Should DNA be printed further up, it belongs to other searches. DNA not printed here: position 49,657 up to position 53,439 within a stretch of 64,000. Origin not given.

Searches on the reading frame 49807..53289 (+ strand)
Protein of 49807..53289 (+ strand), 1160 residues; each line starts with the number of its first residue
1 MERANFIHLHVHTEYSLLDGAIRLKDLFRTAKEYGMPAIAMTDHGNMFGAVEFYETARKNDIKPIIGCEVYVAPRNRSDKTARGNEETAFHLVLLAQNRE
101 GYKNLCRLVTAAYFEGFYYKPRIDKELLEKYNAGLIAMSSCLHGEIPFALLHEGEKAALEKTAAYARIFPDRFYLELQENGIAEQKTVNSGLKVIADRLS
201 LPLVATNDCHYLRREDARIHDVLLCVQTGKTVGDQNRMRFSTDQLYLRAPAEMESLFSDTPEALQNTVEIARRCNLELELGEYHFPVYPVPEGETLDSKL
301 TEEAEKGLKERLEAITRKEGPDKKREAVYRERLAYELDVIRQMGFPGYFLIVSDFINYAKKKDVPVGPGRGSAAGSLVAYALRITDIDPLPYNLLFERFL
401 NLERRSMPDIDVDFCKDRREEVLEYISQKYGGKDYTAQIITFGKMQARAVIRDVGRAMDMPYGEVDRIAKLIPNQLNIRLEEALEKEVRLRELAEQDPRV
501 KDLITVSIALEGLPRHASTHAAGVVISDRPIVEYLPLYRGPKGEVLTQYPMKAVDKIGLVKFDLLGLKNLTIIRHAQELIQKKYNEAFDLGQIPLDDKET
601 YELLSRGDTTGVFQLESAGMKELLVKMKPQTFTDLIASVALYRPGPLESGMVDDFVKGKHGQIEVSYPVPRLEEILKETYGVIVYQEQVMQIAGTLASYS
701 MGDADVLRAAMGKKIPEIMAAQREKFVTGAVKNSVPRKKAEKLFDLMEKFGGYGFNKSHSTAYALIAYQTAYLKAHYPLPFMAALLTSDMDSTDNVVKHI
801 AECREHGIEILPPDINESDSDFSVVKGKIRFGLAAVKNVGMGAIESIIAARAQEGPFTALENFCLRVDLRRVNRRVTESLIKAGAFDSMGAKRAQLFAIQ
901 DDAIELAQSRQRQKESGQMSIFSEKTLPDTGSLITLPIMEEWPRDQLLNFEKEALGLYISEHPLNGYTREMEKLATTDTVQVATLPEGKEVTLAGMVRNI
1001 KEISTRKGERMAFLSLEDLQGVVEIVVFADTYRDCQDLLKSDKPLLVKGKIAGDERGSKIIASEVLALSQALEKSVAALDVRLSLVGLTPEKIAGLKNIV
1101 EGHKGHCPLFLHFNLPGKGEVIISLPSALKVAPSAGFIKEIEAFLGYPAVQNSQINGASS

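Call 48: search_protein_families(library=pfam, proteins=[window:49807-53289:+], max_evalue=0.00001)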
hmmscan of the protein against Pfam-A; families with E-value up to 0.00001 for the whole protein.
window:49807-53289:+ (1160 aa): 5 families
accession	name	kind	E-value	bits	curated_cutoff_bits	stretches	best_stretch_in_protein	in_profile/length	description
PF07733.18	DNA_pol3_alpha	-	6.3e-102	341.1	23.9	1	299-566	2-260/260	Bacterial DNA polymerase III alpha NTPase domain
PF17657.6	DNA_pol3_finger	-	2.5e-67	225.8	22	1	569-733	1-165/166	Bacterial DNA polymerase III alpha subunit finger domain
PF02811.25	PHP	-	9.7e-62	208.6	26.4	1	8-179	1-163/164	PHP domain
PF14579.12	HHH_6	-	8.6e-34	116.1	25.6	1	807-896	1-90/90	Helix-hairpin-helix motif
PF01336.31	tRNA_anti-codon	-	3.7e-11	43.2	27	1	991-1065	1-72/75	OB-fold nucleic acid binding domain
